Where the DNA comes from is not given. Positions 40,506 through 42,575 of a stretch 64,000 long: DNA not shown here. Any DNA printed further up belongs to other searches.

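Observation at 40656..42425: Secreted agmatine-deiminase / PPAD-family enzyme carrying a T9SS-type C-terminal sorting domain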

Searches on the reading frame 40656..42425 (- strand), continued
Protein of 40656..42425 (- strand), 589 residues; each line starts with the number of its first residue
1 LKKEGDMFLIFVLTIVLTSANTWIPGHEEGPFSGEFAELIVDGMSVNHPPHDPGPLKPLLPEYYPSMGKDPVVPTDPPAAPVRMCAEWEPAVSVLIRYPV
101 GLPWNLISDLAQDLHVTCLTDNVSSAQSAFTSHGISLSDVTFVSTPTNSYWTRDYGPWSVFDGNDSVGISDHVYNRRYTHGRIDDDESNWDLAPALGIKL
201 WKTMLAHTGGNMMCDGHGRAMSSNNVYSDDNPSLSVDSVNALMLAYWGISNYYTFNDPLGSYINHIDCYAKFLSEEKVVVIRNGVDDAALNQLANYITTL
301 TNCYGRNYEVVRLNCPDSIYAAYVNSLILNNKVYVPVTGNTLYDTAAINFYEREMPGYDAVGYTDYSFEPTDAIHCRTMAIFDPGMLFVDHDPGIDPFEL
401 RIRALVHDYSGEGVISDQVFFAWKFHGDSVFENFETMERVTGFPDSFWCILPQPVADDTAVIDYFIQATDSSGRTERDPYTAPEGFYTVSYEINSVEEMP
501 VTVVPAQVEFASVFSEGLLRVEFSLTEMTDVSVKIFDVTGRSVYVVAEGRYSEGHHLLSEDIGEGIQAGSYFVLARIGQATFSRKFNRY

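Call 10: find_related_loci(query=window:40656-42425:-, collection=genome_contigs, flank=10000)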
Query window:40656-42425:- (589 aa) in genome_contigs; peptide patterns used: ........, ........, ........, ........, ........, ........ (x = any residue, [..] = any of these).
31 stretches matched a pattern; 2 encode a relative of the query (tblastn E <= 1e-3); 2 distinct loci.
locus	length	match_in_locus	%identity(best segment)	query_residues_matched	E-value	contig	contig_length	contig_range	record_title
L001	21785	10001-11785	73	3-586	0e+0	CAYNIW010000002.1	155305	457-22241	MAG TPA_asm: uncultured Desulfuromonadaceae bacterium isolate binchicken_co44_182 genome assembly, contig: NODE_139_leng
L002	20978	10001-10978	22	78-381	1e-6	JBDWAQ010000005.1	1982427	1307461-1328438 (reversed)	MAG: Parasphingorhabdus sp. isolate LC.369.M.C6_330_38 LC_369_M_C6_330_38_000000000005, whole genome shotgun sequence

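Call 11: find_encoding_contigs(protein=P0001, flank=10000, max_places=3)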
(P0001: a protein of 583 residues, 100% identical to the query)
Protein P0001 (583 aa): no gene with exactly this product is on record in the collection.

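Call 13: find_encoding_contigs(protein=P0002, flank=10000, max_places=2)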
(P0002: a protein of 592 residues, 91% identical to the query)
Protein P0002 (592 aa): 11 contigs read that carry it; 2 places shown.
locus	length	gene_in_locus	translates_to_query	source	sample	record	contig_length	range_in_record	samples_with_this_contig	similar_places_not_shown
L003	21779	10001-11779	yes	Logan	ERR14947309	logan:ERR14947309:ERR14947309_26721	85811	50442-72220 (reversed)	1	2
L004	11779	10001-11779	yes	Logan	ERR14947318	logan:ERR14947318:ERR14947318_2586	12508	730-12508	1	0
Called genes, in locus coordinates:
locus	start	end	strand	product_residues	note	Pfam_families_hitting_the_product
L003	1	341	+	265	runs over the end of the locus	PF01177:Asp_Glu_race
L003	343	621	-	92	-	PF05164:ZapA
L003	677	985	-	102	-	-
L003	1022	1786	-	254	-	-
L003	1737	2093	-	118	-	PF00453:Ribosomal_L20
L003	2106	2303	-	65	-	PF01632:Ribosomal_L35p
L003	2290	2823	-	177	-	PF05198:IF3_N, PF00707:IF3_C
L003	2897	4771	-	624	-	PF07973:tRNA_SAD, PF00587:tRNA-synt_2b, PF03129:HGTP_anticodon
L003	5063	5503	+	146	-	-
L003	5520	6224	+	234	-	-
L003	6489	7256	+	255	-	-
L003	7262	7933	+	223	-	PF01113:DapB_N, PF05173:DapB_C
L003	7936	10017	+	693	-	PF23139:OB_YrrC, PF14520:HHH_5 (weak), PF14490:HHH_RecD2, PF01443:Viral_helicase1 (faint), PF13245:AAA_19, PF13604:AAA_30, PF18335:SH3_13, PF13538:UvrD_C_2, +1 more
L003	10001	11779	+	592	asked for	PF04371:PAD_porph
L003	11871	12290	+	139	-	PF00581:Rhodanese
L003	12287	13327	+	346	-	PF21016:RlmN_N (weak), PF04055:Radical_SAM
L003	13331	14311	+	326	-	PF00579:tRNA-synt_1b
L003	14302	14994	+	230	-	PF01618:MotA_ExbB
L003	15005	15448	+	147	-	PF02472:ExbD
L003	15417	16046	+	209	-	PF13103:TonB_2, PF03544:TonB_C (weak)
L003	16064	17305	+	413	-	PF04052:TolB_N, PF26550:Tricorn_2nd (weak), PF26550:Tricorn_2nd, PF26549:Tricorn_N, PF07676:PD40, PF26549:Tricorn_N, PF07676:PD40 (weak), PF07676:PD40, +3 more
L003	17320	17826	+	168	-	PF00691:OmpA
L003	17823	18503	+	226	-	PF07719:TPR_2 (faint), PF13174:TPR_6 (faint), PF13428:TPR_14 (faint), PF13525:YfiO (weak), PF13432:TPR_16 (weak)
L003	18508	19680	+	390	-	PF00962:A_deaminase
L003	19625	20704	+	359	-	PF21088:MS_channel_1st, PF00924:MS_channel_2nd, PF21082:MS_channel_3rd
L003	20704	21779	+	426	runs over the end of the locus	PF00275:EPSP_synthase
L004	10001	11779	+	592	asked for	PF04371:PAD_porph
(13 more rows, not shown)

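Call 35: predict_structure(alignment_id=A1)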
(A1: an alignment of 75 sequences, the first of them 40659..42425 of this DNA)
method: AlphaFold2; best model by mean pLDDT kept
length: 589 residues; sequences in the alignment: 75
mean_pLDDT: 85.3   pTM: 0.72
mean pLDDT of the five models: 85.3, 83.7, 82.4, 82.3, 82.0
residues with pLDDT >= 90: 368; 70-90: 137; 50-70: 26; < 50: 58
segments of 3 or more residues with pLDDT < 50: 1-3, 21-41, 43-45, 47-65, 497-506
pLDDT, mean of each block of 10 residues (from residue 1): 56 70 40 42 43 37 50 88 96 94 96 97 97 98 95 91 96 89 92 94 86 93 87 91 97 89 82 96 84 96 95 79 91 94 94 96 90 92 96 82 95 96 94 93 94 82 97 96 93 60 48 85 91 92 94 93 86 90 87
secondary structure, 60 per line:
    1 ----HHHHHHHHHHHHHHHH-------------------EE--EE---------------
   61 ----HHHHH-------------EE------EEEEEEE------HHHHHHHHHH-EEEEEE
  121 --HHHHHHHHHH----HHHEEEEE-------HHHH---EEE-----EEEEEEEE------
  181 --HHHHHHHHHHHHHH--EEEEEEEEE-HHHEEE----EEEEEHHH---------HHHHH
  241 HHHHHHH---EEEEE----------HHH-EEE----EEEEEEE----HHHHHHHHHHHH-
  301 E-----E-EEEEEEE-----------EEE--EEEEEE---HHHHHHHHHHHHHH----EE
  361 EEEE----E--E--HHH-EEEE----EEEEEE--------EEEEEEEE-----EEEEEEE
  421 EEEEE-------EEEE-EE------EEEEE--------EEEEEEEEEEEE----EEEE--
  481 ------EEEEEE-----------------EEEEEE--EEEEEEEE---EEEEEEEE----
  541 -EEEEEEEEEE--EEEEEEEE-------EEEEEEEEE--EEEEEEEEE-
elements in order: H5-20 H65-69 E91-97 H104-113 E115-120 H123-132 E140-144 H152-155 E159-161 E167-174 H183-196 E199-207 E212-214 E219-223 H236-247 E251-255 E270-272 E277-283 H288-299 E309-315 E327-329 E332-337 H341-354 E359-364 E379-382 E387-392 E401-408 E414-425 E433-436 E446-450 E459-470 E475-478 E487-492 E510-515 E518-525 E529-536 E542-551 E554-561 E569-577 E580-588

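Call 38: fold_search(model_id=the predicted structure, library=pdb)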
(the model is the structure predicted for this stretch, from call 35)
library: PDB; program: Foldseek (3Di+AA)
matches with E <= 10: 1864; with E <= 0.001: 198
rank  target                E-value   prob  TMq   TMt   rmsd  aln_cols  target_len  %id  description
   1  4ytb                  1.4e-46  1.00  0.66  0.90   2.3       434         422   34  Crystal structure of Porphyromonas gingivalis peptidylarginine deiminase (PPAD) in complex with dipeptide Asp-Gln. (released 2015-07-01)
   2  4ytg                  6.5e-46  1.00  0.66  0.92   2.1       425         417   34  Crystal structure of Porphyromonas gingivalis peptidylarginine deiminase (PPAD) mutant C351A in complex with dipeptide M (released 2015-07-01)
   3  6i0x_A                8.1e-46  1.00  0.66  0.91   2.2       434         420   33  Porphyromonas gingivalis peptidylarginine deminase (PPAD) mutant G231N/E232T/N235D in complex with Cl-amidine. (released 2019-01-23)
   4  6i0x_B                1.9e-45  1.00  0.65  0.90   2.3       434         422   33  Porphyromonas gingivalis peptidylarginine deminase (PPAD) mutant G231N/E232T/N235D in complex with Cl-amidine. (released 2019-01-23)
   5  4yt9                  2.2e-45  1.00  0.65  0.91   2.2       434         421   34  Crystal structure of Porphyromonas gingivalis peptidylarginine deiminase (PPAD) substrate-unbound. (released 2015-07-15)
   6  5ak7                  4.1e-45  1.00  0.66  0.92   2.0       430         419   34  Structure of wt Porphyromonas gingivalis peptidylarginine deiminase (released 2015-07-22)
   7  5ak8                  1.7e-44  1.00  0.66  0.92   2.0       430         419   33  Structure of C351A mutant of Porphyromonas gingivalis peptidylarginine deiminase (released 2015-07-22)
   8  1xkn                  7.2e-21  1.00  0.47  0.77   3.2       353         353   23  Crystal Structure of the Putative Peptidyl-arginine Deiminase from Chlorobium tepidum, NESG Target CtR21 (released 2004-11-16)
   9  6nib                  2.3e-19  1.00  0.46  0.76   3.9       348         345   20  Crystal Structure of Medicago truncatula Agmatine Iminohydrolase (Deiminase) (released 2019-03-20)
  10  1zbr_A                2.7e-19  1.00  0.47  0.79   2.6       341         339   18  Crystal Structure of the Putative Arginine Deiminase from Porphyromonas gingivalis, Northeast Structural Genomics Targ (released 2005-04-19)
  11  3hvm                  5.1e-19  1.00  0.46  0.80   3.1       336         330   19  Agmatine Deiminase from Helicobacter pylori (released 2010-01-19)
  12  6nic_D                1.0e-18  1.00  0.45  0.71   3.7       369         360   19  Crystal Structure of Medicago truncatula Agmatine Iminohydrolase (Deiminase) in Complex with 6-aminohexanamide (released 2019-03-20)
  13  6nic_C                1.3e-18  1.00  0.47  0.75   3.0       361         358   20  Crystal Structure of Medicago truncatula Agmatine Iminohydrolase (Deiminase) in Complex with 6-aminohexanamide (released 2019-03-20)
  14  6nic_A                1.3e-18  1.00  0.47  0.75   3.0       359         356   20  Crystal Structure of Medicago truncatula Agmatine Iminohydrolase (Deiminase) in Complex with 6-aminohexanamide (released 2019-03-20)
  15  3h7c                  1.7e-18  1.00  0.48  0.75   3.0       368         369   18  Crystal Structure of Arabidopsis thaliana Agmatine Deiminase from Cell Free Expression (released 2009-05-26)
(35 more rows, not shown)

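Call 47: find_encoding_contigs(protein=window:40659-42425:-, flank=10000, max_places=2)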
Protein seq(589 aa) (589 aa): no gene with exactly this product is on record in the collection.

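Call 50: find_related_loci(query=A1, collection=metagenome_contigs, flank=10000)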
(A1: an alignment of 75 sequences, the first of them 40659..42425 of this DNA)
Query A1 (589 aa) in metagenome_contigs; peptide patterns used: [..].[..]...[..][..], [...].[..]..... (x = any residue, [..] = any of these).
600 stretches matched a pattern (row limit reached: there are more); 561 encode a relative of the query (tblastn E <= 1e-3); the best 80 are kept; 80 distinct loci.
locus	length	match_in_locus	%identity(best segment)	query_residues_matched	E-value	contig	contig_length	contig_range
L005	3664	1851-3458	58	46-586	0e+0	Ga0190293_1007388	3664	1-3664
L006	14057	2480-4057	36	68-584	3e-88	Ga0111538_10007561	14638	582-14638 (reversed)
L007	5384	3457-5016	37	75-585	5e-87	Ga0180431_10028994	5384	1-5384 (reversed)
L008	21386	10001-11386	38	67-540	7e-86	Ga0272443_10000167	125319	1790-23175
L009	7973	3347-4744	36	47-526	1e-85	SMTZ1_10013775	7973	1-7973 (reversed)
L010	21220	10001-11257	40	73-495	4e-85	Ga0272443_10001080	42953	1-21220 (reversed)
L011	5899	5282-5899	63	1-224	4e-85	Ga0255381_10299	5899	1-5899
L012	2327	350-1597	40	66-486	1e-87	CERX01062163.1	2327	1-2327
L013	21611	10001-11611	34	53-586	2e-84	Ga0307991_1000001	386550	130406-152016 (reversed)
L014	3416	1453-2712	38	75-500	6e-85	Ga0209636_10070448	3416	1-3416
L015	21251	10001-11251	37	57-480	1e-83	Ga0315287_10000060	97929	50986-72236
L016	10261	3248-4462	38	73-482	9e-84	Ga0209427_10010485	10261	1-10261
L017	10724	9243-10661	37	75-540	1e-83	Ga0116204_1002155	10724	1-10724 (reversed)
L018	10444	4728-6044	37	73-515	3e-83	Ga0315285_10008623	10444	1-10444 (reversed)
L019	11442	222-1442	37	73-480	6e-83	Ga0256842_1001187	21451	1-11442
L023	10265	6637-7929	39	75-512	2e-82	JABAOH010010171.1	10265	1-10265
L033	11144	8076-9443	36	47-507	2e-80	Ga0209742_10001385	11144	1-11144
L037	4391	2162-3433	38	74-500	2e-80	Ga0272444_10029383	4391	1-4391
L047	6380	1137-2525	36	67-543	5e-79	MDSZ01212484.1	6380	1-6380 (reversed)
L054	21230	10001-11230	38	75-488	2e-78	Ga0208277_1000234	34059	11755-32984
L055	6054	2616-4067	35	1-493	2e-78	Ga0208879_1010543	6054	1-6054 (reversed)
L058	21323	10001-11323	35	75-522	2e-78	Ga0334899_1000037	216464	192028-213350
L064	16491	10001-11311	36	73-512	1e-77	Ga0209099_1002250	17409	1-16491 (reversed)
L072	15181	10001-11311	36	73-512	1e-77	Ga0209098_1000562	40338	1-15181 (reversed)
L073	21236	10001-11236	36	59-480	6e-77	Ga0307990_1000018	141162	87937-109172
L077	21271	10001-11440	35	1-493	8e-77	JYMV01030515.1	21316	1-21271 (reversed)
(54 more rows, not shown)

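Call 53: search_protein_families(library=pfam, proteins=[L058:4699-9720:+, L072:1198-6051:+, L064:6209-9691:+, L023:2394-5561:-, L054:14593-17280:-, L016:543-2951:+, L047:2582-4861:+, L037:91-1938:+, L013:6401-7336:+], max_evalue=0.0001)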
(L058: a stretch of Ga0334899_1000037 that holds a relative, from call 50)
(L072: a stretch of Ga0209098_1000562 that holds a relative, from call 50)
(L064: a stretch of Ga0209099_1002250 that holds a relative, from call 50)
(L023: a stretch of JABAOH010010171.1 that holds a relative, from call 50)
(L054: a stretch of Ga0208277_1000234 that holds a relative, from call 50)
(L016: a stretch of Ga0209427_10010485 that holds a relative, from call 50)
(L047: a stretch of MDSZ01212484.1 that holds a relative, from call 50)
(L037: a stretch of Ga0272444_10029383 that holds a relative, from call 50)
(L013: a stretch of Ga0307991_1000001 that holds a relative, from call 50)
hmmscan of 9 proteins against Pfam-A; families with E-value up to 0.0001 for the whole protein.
L058:4699-9720:+ (1673 aa): 8 families
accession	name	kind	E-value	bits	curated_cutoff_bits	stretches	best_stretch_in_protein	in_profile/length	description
PF01364.23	Peptidase_C25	-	5.5e-42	144.8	23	1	249-633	1-371/374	Peptidase family C25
PF08126.16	Propeptide_C25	-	1.7e-21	76.7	22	1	85-200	56-172/205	Propeptide_C25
PF03785.20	Peptidase_C25_C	-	1.2e-09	38.3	25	1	641-715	1-76/79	Peptidase family C25, C terminal ig-like domain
PF18370.7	RGI_lyase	-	7.4e-07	29.9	27.8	0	1436-1489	33-85/86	Rhamnogalacturonan I lyases beta-sheet domain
PF13620.12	CarboxypepD_reg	-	5.1e-06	27.2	32.3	1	1117-1191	2-82/82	Carboxypeptidase regulatory-like domain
PF13860.13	FlgD_ig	-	5.8e-06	26.6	27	1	1603-1659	15-74/79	FlgD Ig-like domain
PF18962.6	Por_Secre_tail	-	8e-06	26.5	27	1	1591-1670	3-74/75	Secretion system C-terminal sorting domain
PF13585.12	CHU_C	-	1.2e-05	25.7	27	0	1605-1662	24-75/86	CHU_C Type IX secretion signal domain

L072:1198-6051:+ (1617 aa): 5 families
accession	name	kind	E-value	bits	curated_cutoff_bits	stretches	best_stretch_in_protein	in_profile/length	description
PF01364.23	Peptidase_C25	-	3.5e-46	158.6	23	1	253-638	1-372/374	Peptidase family C25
PF08126.16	Propeptide_C25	-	8.8e-26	90.7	22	1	37-202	7-174/205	Propeptide_C25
PF19408.5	PKD_6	-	3.7e-15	56.5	25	2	1271-1346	4-78/82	PKD-like domain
PF03785.20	Peptidase_C25_C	-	3.8e-08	33.5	25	1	645-715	1-72/79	Peptidase family C25, C terminal ig-like domain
PF18962.6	Por_Secre_tail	-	8.7e-05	23.2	27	0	1543-1616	3-75/75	Secretion system C-terminal sorting domain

L064:6209-9691:+ (1160 aa): 4 families
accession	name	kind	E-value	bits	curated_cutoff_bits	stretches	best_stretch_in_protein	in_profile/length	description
PF01364.23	Peptidase_C25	-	6.3e-58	197.2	23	1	252-588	1-373/374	Peptidase family C25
PF08126.16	Propeptide_C25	-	3.5e-21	75.7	22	1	71-210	37-177/205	Propeptide_C25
PF03785.20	Peptidase_C25_C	-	1.5e-11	44.4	25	1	605-671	12-78/79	Peptidase family C25, C terminal ig-like domain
PF18962.6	Por_Secre_tail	-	1.6e-08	35.2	27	1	1083-1157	1-74/75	Secretion system C-terminal sorting domain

L023:2394-5561:- (1055 aa): 2 families
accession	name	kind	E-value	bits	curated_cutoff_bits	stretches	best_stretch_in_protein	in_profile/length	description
PF25470.1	DUF7901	-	2.9e-85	285.8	24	2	308-508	1-202/205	Domain of unknown function (DUF7901)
PF00404.24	Dockerin_1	-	1.1e-05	26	22.9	1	989-1042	2-56/57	Dockerin type I domain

L054:14593-17280:- (895 aa): 2 families
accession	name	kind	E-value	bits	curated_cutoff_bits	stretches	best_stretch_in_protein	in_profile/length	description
PF05547.17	Peptidase_M6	-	8.1e-24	84.8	22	1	145-351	50-294/294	Immune inhibitor A peptidase M6, catalytic domain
PF18962.6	Por_Secre_tail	-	3.9e-09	37.1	27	1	813-891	1-73/75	Secretion system C-terminal sorting domain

L016:543-2951:+ (802 aa): 5 families
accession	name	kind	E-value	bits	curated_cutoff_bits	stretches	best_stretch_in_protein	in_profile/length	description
PF01364.23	Peptidase_C25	-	1.2e-53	183.1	23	1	246-583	1-373/374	Peptidase family C25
PF08126.16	Propeptide_C25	-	6e-32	110.9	22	1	51-197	24-171/205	Propeptide_C25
PF03785.20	Peptidase_C25_C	-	1.7e-11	44.3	25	1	589-669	1-78/79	Peptidase family C25, C terminal ig-like domain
PF18911.6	PKD_4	-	6.5e-09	36.2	27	1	683-767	8-83/85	PKD domain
PF00801.26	PKD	-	1.6e-08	34.9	23.5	1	686-761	8-75/80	PKD domain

L047:2582-4861:+ (759 aa): 2 families
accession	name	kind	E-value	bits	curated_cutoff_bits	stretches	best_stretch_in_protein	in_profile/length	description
PF00246.29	Peptidase_M14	-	3.1e-68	230.9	21.6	1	111-391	3-284/286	Zinc carboxypeptidase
PF00404.24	Dockerin_1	-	1.4e-07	32.1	22.9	1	701-756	1-56/57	Dockerin type I domain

L037:91-1938:+ (615 aa): 2 families
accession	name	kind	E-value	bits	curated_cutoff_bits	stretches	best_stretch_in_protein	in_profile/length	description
PF00246.29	Peptidase_M14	-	7.4e-45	154.2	21.6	1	4-236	55-285/286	Zinc carboxypeptidase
PF20773.4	InhA-like_MAM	-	2e-21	76.8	26.9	1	321-450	32-176/191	Immune inhibitor A-like, MAM domain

L013:6401-7336:+ (311 aa): 3 families
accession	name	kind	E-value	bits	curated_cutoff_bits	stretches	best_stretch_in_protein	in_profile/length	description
PF13860.13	FlgD_ig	-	2.1e-10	40.8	27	1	248-295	25-72/79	FlgD Ig-like domain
PF08126.16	Propeptide_C25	-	3.6e-10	39.7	22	1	1-94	77-172/205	Propeptide_C25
PF13585.12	CHU_C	-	1.5e-05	25.5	27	1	242-302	23-77/86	CHU_C Type IX secretion signal domain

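Call 56: find_encoding_contigs(protein=P0006, flank=10000, max_places=1)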
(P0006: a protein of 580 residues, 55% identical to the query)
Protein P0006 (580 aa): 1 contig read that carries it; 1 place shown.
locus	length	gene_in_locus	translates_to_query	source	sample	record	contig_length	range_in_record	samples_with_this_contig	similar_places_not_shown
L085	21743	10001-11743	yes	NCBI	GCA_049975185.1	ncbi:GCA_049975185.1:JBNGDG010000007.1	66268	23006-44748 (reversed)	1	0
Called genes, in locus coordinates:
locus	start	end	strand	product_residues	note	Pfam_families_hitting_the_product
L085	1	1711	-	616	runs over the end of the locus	PF07973:tRNA_SAD, PF00587:tRNA-synt_2b, PF03129:HGTP_anticodon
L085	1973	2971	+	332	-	-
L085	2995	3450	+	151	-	-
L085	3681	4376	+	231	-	-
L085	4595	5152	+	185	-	-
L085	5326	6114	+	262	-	PF13419:HAD_2 (weak)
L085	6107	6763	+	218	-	PF01113:DapB_N, PF05173:DapB_C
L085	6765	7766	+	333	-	PF08240:ADH_N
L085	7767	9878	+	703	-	PF23139:OB_YrrC, PF14520:HHH_5 (weak), PF14490:HHH_RecD2, PF01443:Viral_helicase1 (weak), PF13245:AAA_19, PF13604:AAA_30, PF18335:SH3_13, PF13538:UvrD_C_2, +2 more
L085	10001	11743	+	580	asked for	PF04371:PAD_porph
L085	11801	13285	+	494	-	-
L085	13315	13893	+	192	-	PF18955:DUF5698, PF10035:DUF2179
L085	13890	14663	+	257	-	PF01261:AP_endonuc_2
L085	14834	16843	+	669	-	PF00930:DPPIV_N (faint), PF19283:APEH_N (faint), PF26549:Tricorn_N, PF26550:Tricorn_2nd, PF07676:PD40, PF20434:BD-FAE (weak), PF00326:Peptidase_S9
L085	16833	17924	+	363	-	PF01103:Omp85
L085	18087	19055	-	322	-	PF00089:Trypsin, PF13365:Trypsin_2, PF12773:DZR (weak), PF13240:Zn_Ribbon_1 (faint), PF18912:DZR_2 (faint)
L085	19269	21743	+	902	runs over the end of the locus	PF13188:PAS_8 (faint), PF08448:PAS_4, PF13426:PAS_9 (weak), PF00989:PAS (weak), PF08447:PAS_3 (weak), PF13426:PAS_9 (weak), PF02518:HATPase_c, PF00072:Response_reg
